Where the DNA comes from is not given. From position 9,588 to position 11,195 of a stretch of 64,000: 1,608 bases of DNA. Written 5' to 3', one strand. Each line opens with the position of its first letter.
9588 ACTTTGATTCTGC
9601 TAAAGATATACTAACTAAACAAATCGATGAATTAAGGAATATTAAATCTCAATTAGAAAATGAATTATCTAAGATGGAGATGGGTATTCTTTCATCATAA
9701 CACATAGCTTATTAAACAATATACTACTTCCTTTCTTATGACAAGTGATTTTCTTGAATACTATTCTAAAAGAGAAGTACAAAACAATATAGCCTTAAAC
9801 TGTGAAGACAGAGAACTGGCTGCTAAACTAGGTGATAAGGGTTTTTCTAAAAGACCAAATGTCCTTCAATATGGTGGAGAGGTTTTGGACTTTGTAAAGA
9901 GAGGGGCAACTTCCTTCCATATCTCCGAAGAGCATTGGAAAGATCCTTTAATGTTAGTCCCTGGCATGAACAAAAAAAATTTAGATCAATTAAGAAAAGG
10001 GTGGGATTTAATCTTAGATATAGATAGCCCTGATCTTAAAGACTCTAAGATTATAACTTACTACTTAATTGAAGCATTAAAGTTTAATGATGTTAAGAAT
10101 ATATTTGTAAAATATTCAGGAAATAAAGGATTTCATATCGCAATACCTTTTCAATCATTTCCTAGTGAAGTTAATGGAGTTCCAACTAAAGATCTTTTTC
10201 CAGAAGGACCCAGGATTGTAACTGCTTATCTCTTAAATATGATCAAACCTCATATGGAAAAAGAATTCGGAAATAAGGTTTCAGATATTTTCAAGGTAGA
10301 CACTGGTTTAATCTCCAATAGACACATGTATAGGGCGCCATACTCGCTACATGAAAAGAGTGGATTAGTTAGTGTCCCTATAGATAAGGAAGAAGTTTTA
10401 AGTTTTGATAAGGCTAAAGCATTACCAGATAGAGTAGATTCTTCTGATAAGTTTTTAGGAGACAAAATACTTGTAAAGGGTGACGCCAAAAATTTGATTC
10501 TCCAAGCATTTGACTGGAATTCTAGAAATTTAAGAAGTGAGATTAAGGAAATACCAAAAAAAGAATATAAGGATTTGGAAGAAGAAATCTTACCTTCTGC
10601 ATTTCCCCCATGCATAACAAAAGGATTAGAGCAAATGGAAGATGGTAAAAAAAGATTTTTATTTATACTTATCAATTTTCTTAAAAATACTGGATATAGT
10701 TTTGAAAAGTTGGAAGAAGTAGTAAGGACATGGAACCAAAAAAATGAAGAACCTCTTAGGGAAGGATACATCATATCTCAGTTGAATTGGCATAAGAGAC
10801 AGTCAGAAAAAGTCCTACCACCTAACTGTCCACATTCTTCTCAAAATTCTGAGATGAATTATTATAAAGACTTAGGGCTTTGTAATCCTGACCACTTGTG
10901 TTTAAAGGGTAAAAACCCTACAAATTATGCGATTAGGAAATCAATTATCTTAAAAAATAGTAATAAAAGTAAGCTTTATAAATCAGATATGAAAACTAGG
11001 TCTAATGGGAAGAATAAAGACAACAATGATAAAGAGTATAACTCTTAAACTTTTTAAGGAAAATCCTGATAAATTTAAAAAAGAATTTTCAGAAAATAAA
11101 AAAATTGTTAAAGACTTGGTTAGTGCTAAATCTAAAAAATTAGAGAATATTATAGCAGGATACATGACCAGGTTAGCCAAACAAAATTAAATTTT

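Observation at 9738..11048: Single-polypeptide primase: PriS catalytic core fused to a four-Cys helical C-terminal domain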

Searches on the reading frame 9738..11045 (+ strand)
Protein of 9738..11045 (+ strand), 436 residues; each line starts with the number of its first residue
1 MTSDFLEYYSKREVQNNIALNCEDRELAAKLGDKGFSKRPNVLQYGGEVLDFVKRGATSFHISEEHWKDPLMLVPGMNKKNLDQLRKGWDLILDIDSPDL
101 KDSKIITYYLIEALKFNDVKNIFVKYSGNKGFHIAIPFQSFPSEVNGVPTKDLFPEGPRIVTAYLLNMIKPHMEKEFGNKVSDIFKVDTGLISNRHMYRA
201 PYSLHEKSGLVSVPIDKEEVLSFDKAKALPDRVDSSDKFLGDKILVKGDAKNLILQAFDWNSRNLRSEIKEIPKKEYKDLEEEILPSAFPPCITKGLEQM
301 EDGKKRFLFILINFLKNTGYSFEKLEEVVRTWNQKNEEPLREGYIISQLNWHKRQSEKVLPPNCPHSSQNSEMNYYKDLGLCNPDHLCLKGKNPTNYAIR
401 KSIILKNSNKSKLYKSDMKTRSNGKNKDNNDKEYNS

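Call 3: search_protein_families(library=pfam, proteins=[window:9738-11045:+], max_evalue=1)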
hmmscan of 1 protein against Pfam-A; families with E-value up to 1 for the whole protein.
window:9738-11045:+ (436 aa): 4 families
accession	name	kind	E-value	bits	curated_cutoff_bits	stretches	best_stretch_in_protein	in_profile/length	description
PF01896.25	DNA_primase_S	-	3.5e-06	27.9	26.8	1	94-216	2-162/163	DNA primase small subunit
PF04104.19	DNA_primase_lrg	-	7e-06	26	22.4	1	267-399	87-227/266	Eukaryotic and archaeal DNA primase, large subunit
PF21686.3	LigD_Prim-Pol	-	7e-05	23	27.4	1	84-227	96-236/254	LigD, primase-polymerase domain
PF03786.19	UxuA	-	0.058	12.6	23.7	1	42-112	120-190/352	D-mannonate dehydratase (UxuA)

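Call 4: search_protein_families(library=ncbifam, proteins=[window:9738-11045:+], max_evalue=1)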
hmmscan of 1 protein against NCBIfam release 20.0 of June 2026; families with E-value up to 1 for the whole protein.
window:9738-11045:+ (436 aa): 8 families
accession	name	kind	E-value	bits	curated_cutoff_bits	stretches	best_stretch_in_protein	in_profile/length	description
TIGR00335.1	primase_sml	equivalog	9.7e-07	28.5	143.5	2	176-227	260-312/324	DNA primase catalytic subunit PriS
NF002588.0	PRK02249.1-2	equivalog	7.6e-06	25.5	439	1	265-427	204-357/360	DNA primase regulatory subunit PriL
TIGR02778.1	ligD_pol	equivalog_domain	0.00043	20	214.7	1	80-220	111-243/245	non-homologous end-joining DNA ligase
NF003051.0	PRK03968.1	equivalog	0.00045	19.4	431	1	273-306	231-265/406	DNA primase large subunit PriL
NF001639.0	PRK00419.1-1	equivalog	0.0021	17.1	577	1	195-248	302-350/391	DNA primase small subunit PriS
NF002590.0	PRK02249.1-4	equivalog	0.0023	17.1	459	1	264-398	209-332/358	DNA primase regulatory subunit PriL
TIGR02776.1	NHEJ_ligase_prk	equivalog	0.003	16.4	373.2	1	121-225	463-561/587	DNA ligase D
NF002589.0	PRK02249.1-3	equivalog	0.0035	17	339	1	259-366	211-317/348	DNA primase regulatory subunit PriL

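Call 5: search_solved_structures(query=window:9738-11045:+, max_evalue=1, show_alignments=3)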
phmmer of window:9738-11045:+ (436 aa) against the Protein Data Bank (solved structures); distinct sequences matched with E-value up to 1: 15.
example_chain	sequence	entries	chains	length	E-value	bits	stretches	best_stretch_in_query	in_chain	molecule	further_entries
4lik_A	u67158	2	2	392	0.025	16.7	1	195-225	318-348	DNA primase small subunit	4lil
8vy3_A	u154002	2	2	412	0.026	16.6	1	195-225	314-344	DNA primase small subunit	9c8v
6r4s_A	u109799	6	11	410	0.026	16.6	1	195-225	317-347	DNA primase small subunit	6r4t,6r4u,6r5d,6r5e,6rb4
8d0b_D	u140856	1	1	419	0.027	16.6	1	195-225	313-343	DNA primase small subunit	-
4rr2_A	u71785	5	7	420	0.027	16.6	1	195-225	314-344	DNA primase small subunit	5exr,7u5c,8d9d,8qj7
4bpu_A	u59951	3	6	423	0.027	16.6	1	195-225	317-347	DNA PRIMASE SMALL SUBUNIT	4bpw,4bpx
4mhq_A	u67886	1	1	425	0.027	16.6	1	195-225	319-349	DNA primase small subunit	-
8d0k_D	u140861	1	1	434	0.028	16.5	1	195-225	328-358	DNA primase small subunit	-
7opl_C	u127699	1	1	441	0.029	16.5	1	195-225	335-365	DNA primase small subunit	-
8b9d_O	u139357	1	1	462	0.031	16.4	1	195-225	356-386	DNA primase small subunit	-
8g9f_D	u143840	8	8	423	0.078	15.1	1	195-225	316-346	DNA primase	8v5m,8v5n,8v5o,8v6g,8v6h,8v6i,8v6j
9f26_B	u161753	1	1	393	0.23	13.5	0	360-412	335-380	DNA primase large subunit PriL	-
7bqr_A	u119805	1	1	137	0.63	12.1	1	272-331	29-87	Mussoc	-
2fao_A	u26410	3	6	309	0.79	11.8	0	92-234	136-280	probable ATP-dependent DNA ligase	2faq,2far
6if3_A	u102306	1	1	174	0.9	11.6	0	38-74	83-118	Arf-GAP with coiled-coil, ANK repeat and PH domain-containing protein 2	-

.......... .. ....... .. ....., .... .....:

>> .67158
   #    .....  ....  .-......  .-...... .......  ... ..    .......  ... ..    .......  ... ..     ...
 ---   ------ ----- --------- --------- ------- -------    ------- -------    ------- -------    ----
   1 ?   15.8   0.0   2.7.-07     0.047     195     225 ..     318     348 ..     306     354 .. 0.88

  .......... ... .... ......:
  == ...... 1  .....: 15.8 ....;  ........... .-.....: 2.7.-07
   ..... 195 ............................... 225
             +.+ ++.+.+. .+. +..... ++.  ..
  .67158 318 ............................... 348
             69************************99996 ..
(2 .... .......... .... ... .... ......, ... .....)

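Call 9: find_homologous_proteins(query=window:9738-11045:+, max_evalue=0.001)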
Query window:9738-11045:+ (436 aa): 3299 proteins with E <= 0.001 among 8000 candidates; the best 120 are listed.
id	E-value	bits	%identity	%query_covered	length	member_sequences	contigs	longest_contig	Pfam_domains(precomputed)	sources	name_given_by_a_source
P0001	1.2e-292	988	100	100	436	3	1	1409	PF01896.26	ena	-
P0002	5.6e-242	821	80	100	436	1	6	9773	PF01896.26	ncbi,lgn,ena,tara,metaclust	tara:strand:- start:1569 stop:2879 length:1311 start_codon:yes stop_codon:yes gene_type:complete|met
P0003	2.5e-230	783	76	100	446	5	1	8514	PF01896.26,PF04104.20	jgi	jgi:DNA primase catalytic subunit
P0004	3.8e-229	779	77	97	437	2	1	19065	PF01896.26,PF04104.20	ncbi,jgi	-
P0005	1.8e-228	777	76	99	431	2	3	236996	PF01896.26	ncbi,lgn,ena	-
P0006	3.2e-164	565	57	100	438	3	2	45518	PF01896.26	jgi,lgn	-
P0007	6.5e-163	561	57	99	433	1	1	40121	PF01896.26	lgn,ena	-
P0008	3.2e-161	555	57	100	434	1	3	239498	PF01896.26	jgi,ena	jgi:DNA primase catalytic subunit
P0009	1.7e-155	536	56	93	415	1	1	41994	PF01896.26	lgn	-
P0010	2.0e-150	520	58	92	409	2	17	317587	PF01896.26,PF21686.4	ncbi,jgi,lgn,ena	jgi:hypothetical protein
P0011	5.6e-148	512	55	92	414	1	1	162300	PF01896.26,PF04104.20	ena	-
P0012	5.4e-146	505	56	90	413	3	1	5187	PF01896.26,PF21686.4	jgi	-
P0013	3.2e-141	489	56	91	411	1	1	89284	PF01896.26,PF21686.4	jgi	-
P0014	1.5e-139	484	56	91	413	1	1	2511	PF01896.26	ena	-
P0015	6.4e-138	478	53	91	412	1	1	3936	PF01896.26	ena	-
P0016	9.4e-138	478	53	91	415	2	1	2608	PF01896.26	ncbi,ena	-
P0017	7.3e-137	475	54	91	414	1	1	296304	PF01896.26,PF21686.4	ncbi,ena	-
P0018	4.3e-136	472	54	91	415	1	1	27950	PF01896.26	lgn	-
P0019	4.8e-136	472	54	91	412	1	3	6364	PF01896.26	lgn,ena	-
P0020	7.9e-136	472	54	91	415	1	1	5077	PF01896.26,PF21686.4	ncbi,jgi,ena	-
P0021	1.7e-135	470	53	91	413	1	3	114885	PF01896.26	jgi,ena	jgi:hypothetical protein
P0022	1.9e-135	470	53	91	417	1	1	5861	PF01896.26,PF21686.4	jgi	-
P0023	3.6e-135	469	52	93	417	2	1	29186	PF01896.26,PF04104.20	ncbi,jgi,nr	ncbi:hypothetical protein HOD61_02405 [archaeon]|jgi:hypothetical protein|nr:hypothetical protein [a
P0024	9.1e-135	468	54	91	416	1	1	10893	PF01896.26,PF21686.4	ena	-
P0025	1.0e-134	468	54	91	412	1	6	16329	PF01896.26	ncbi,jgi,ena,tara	jgi:hypothetical protein|tara:strand:+ start:514 stop:1752 length:1239 start_codon:yes stop_codon:ye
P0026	1.7e-134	467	55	91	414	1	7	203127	PF01896.26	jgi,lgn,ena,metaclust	metaclust:\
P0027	2.2e-134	467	53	91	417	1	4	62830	PF01896.26,PF21686.4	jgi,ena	-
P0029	3.5e-134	466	53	91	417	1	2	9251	PF01896.26,PF21686.4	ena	-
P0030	4.1e-134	466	53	91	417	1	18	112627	PF01896.26,PF21686.4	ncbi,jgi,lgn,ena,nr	ncbi:hypothetical protein HON86_01245 [Candidatus Woesearchaeota archaeon]|nr:hypothetical protein [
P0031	1.5e-133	464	53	91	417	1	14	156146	PF01896.26,PF21686.4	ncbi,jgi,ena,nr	ncbi:hypothetical protein HN953_01575 [Candidatus Woesearchaeota archaeon]|jgi:hypothetical protein|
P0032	1.6e-133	464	55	91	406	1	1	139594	PF01896.26,PF21686.4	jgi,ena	jgi:DNA primase catalytic subunit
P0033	3.2e-133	463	54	91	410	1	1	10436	PF01896.26,PF21686.4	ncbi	-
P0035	3.8e-133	463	52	93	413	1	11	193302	PF01896.26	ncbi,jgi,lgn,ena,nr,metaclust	ncbi:hypothetical protein J4438_03725 [Candidatus Woesearchaeota archaeon]|nr:hypothetical protein [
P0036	9.5e-133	461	54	91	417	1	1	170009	PF01896.26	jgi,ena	jgi:hypothetical protein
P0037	4.8e-132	459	52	91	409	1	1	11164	PF01896.26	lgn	-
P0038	2.1e-130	454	54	90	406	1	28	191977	PF01896.26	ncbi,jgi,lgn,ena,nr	ncbi:hypothetical protein HOG16_04710 [Candidatus Woesearchaeota archaeon]|jgi:hypothetical protein|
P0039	2.9e-130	453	52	92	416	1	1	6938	PF21686.4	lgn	-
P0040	3.8e-130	453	53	91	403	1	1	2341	PF01896.26,PF21686.4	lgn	-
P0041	5.4e-130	452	49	94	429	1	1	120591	PF01896.26,PF04104.20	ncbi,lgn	-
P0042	1.9e-129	450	54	87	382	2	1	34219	PF01896.26,PF21686.4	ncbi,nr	ncbi:hypothetical protein HN865_04470, partial [Candidatus Woesearchaeota archaeon]|nr:hypothetical 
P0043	1.9e-129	450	50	92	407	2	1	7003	PF01896.26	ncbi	-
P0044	9.1e-129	448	51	92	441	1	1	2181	PF01896.26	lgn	-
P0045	1.6e-128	447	51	93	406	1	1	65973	PF01896.26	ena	-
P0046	5.5e-128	446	53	91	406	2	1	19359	PF01896.26,PF21686.4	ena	-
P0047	2.0e-127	444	53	90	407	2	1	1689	PF01896.26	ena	-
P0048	2.4e-127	444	52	91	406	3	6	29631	PF01896.26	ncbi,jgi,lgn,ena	-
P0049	4.1e-127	443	48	94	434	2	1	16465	PF01896.26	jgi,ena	-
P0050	6.0e-127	442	51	91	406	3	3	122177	PF01896.26,PF21686.4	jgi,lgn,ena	jgi:hypothetical protein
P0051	1.0e-126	441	49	91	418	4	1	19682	PF01896.26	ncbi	-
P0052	1.2e-126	441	47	95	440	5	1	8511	PF01896.26,PF21686.4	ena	-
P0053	1.4e-126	441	53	91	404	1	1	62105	PF01896.26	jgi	-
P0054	2.1e-126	440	49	92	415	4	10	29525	PF01896.26,PF21686.4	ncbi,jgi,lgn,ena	-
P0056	4.9e-126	439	50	92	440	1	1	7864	PF01896.26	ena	-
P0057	5.3e-126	439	54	42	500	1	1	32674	PF01896.26,PF04104.20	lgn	-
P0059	8.3e-126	438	50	93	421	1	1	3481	PF01896.26,PF21686.4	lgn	-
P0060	8.4e-126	438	48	92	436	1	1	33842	PF01896.26,PF04104.20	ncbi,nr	ncbi:hypothetical protein D6745_02735 [Candidatus Woesearchaeota archaeon]|nr:MAG: hypothetical prot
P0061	5.4e-125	436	52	91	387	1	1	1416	PF01896.26,PF21686.4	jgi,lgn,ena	-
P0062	7.0e-125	435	51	91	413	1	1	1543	PF01896.26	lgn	-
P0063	7.3e-125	435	48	91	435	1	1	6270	PF01896.26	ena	-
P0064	8.4e-125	435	50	93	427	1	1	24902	PF01896.26,PF04104.20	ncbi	-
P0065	9.1e-125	435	50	91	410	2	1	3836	PF01896.26,PF21686.4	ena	-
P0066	1.2e-124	435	53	91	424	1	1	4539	PF01896.26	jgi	jgi:hypothetical protein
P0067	1.4e-124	434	51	91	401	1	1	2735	PF01896.26,PF21686.4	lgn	-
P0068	1.7e-124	434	51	91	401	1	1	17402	PF01896.26,PF21686.4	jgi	jgi:DNA primase catalytic subunit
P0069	1.8e-124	434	50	92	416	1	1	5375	PF01896.26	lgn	-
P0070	2.0e-124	434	52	91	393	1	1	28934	PF01896.26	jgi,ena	-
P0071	2.4e-124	434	46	95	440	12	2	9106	PF01896.26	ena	-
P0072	2.4e-124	434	50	93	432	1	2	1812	PF01896.26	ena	-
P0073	3.0e-124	433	48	92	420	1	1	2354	PF01896.26,PF21686.4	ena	-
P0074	3.0e-124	433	50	91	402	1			PF01896.26,PF21686.4,PF04104.20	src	-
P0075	3.1e-124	433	52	91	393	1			PF01896.26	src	-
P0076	3.8e-124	433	48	92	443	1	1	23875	PF01896.26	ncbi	-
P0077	3.9e-124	433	52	90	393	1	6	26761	PF01896.26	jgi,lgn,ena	-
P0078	9.7e-124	432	48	91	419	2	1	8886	PF01896.26,PF21686.4,PF04104.20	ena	-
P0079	1.3e-123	431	52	91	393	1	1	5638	PF01896.26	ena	-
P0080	1.8e-123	431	50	91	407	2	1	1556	PF01896.26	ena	-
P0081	2.5e-123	430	48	90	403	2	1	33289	PF01896.26,PF21686.4,PF04104.20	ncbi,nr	ncbi:hypothetical protein CL621_04295 [archaeon]|nr:hypothetical protein [archaeon]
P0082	3.5e-123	430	49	92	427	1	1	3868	PF01896.26,PF21686.4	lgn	-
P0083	4.2e-123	430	48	93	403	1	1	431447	PF01896.26,PF21686.4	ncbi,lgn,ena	-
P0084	4.3e-123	430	48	93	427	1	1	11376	PF01896.26,PF04104.20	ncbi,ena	-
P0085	4.7e-123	429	50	92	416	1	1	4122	PF01896.26,PF04104.20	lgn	-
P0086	5.9e-123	429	50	93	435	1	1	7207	PF01896.26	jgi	jgi:DNA primase catalytic subunit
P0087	1.1e-122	428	50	91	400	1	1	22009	PF01896.26,PF21686.4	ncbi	-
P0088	2.0e-122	427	48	92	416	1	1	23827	PF01896.26,PF21686.4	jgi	jgi:hypothetical protein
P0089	2.2e-122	427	51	91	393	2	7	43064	PF01896.26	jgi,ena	-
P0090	3.5e-122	427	49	91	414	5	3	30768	PF01896.26,PF21686.4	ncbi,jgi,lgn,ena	-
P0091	3.7e-122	426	57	40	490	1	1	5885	PF01896.26,PF04104.20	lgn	-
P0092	3.9e-122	426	48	91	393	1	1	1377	PF01896.26,PF21686.4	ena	-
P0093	6.6e-122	426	49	92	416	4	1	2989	PF01896.26,PF21686.4,PF04104.20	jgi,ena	jgi:hypothetical protein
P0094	8.4e-122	425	48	91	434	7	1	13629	PF01896.26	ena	-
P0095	1.1e-121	425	47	92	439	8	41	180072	PF01896.26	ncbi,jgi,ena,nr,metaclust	ncbi:hypothetical protein J4413_02030 [Candidatus Woesearchaeota archaeon]|nr:hypothetical protein [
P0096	1.4e-121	425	48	91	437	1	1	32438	PF01896.26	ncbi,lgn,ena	-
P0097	3.6e-121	423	48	92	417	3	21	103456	PF01896.26,PF21686.4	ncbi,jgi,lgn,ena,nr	ncbi:hypothetical protein HOA59_01140 [archaeon]|jgi:hypothetical protein|nr:hypothetical protein [a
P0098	7.3e-121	422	49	91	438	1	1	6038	PF01896.26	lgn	-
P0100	1.4e-120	421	48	92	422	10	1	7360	PF01896.26,PF21686.4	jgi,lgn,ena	-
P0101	1.8e-120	421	49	94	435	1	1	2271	PF01896.26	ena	-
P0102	3.0e-120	420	48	92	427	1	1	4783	PF01896.26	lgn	-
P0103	4.7e-120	420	47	90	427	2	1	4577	PF01896.26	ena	-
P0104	5.9e-120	419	49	90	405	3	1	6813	PF01896.26,PF21686.4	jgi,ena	-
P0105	6.4e-120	419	48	90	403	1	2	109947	PF01896.26,PF21686.4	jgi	-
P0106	6.9e-120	419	48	93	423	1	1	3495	PF01896.26,PF04104.20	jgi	jgi:hypothetical protein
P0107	7.3e-120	419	48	93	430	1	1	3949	PF01896.26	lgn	-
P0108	9.5e-120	419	50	91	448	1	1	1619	PF01896.26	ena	-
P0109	1.3e-119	418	48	91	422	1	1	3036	PF01896.26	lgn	-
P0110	1.4e-119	418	47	92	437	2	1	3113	PF01896.26,PF04104.20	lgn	-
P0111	1.5e-119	418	50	94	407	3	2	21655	PF01896.26,PF21686.4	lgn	-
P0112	1.8e-119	418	47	92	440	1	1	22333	PF01896.26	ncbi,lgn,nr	ncbi:MAG: DNA primase small subunit domain-containing protein [Nanoarchaeota archaeon]|nr:DNA primas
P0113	2.0e-119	417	48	92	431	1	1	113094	PF01896.26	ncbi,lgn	ncbi:MAG: DNA primase small subunit domain-containing protein [archaeon]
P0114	2.2e-119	417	48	93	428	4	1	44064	PF01896.26,PF21686.4,PF04104.20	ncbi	ncbi:MAG: DNA primase small subunit domain-containing protein [Nanoarchaeota archaeon]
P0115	2.2e-119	417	49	91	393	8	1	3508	PF01896.26,PF21686.4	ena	-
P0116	2.6e-119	417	47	92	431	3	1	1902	PF01896.26,PF04104.20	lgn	-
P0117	3.2e-119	417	49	91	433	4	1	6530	PF01896.26,PF04104.20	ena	-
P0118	3.2e-119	417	47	92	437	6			PF01896.26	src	-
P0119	3.4e-119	417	50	92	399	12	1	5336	PF01896.26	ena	-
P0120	3.4e-119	417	55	41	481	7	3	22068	PF01896.26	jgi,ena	-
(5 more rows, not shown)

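Call 30: find_related_loci(query=window:9738-11045:+, collection=genome_contigs, flank=10000)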
Query window:9738-11045:+ (436 aa) in genome_contigs; peptide patterns used: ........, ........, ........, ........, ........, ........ (x = any residue, [..] = any of these).
84 stretches matched a pattern, but none encodes a relative of the query by tblastn (E <= 1e-3).

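Call 31: find_related_loci(query=A1, collection=genome_contigs, flank=10000)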
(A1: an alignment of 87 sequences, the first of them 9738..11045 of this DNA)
Query A1 (436 aa) in genome_contigs; peptide patterns used: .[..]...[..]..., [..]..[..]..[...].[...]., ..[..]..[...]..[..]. (x = any residue, [..] = any of these).
599 stretches matched a pattern (row limit reached: there are more); 593 encode a relative of the query (tblastn E <= 1e-3); the best 80 are kept; 80 distinct loci.
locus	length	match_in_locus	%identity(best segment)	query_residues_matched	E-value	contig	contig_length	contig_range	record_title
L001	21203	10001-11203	57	1-399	3e-154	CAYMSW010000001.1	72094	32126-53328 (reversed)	MAG TPA_asm: Candidatus Woesearchaeota archaeon isolate SRP077602_co7_458 genome assembly, contig: NODE_1407_length_7209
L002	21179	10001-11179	55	8-400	2e-150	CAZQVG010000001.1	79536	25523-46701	MAG TPA_asm: Candidatus Woesearchaeota archaeon isolate binchicken_co64_117 genome assembly, contig: NODE_133_length_795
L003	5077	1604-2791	54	4-399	8e-143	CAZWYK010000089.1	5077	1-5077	MAG TPA_asm: uncultured Candidatus Cloacimonadota bacterium isolate SRP077602_co7_485 genome assembly, contig: NODE_6334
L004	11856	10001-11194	52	1-399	4e-140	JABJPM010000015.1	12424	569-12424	MAG: Candidatus Woesearchaeota archaeon isolate SI075_bin66 k141_1197994, whole genome shotgun sequence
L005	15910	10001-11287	49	1-410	3e-137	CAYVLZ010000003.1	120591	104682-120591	MAG TPA_asm: Candidatus Woesearchaeota archaeon isolate SRP141376_co1_71 genome assembly, contig: NODE_354_length_120591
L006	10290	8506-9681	52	6-401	3e-136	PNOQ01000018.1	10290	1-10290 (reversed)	MAG: Nanoarchaeum sp. isolate SW.3.93 SW_1004396_10290, whole genome shotgun sequence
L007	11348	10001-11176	54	6-399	2e-132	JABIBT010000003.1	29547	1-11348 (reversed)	MAG: Candidatus Woesearchaeota archaeon isolate SI048_bin33 k141_21471, whole genome shotgun sequence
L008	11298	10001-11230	49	5-402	4e-130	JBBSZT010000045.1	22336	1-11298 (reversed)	MAG: Nanoarchaeota archaeon isolate H51-bin092_1 H51_bin092_1_000000000045, whole genome shotgun sequence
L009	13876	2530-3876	47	3-434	2e-130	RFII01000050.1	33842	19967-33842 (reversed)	MAG: Candidatus Woesearchaeota archaeon isolate J072 k99_946056, whole genome shotgun sequence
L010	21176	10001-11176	53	6-398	2e-132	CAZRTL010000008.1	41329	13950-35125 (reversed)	MAG TPA_asm: Candidatus Woesearchaeota archaeon isolate binchicken_co141_573 genome assembly, contig: NODE_4112_length_4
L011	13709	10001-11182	49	6-400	3e-127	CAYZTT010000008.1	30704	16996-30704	MAG TPA_asm: Candidatus Woesearchaeota archaeon isolate binchicken_co141_226 genome assembly, contig: NODE_6589_length_3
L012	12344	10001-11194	48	4-402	3e-127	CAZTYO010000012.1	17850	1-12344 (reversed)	MAG TPA_asm: Candidatus Woesearchaeota archaeon isolate SRP077602_co5_339 genome assembly, contig: NODE_15043_length_178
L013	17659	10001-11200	48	4-402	1e-125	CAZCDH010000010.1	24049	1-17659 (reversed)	MAG TPA_asm: Candidatus Woesearchaeota archaeon isolate binchicken_co141_322 genome assembly, contig: NODE_9307_length_2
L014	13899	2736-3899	48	6-399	2e-125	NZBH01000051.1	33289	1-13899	MAG: archaeon isolate ARS1414 MHASMcontig_210667, whole genome shotgun sequence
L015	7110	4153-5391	49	3-401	3e-124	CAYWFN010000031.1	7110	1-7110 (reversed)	MAG TPA_asm: uncultured Methanosarcinales archaeon isolate SRP077602_co6_365 genome assembly, contig: NODE_15672_length_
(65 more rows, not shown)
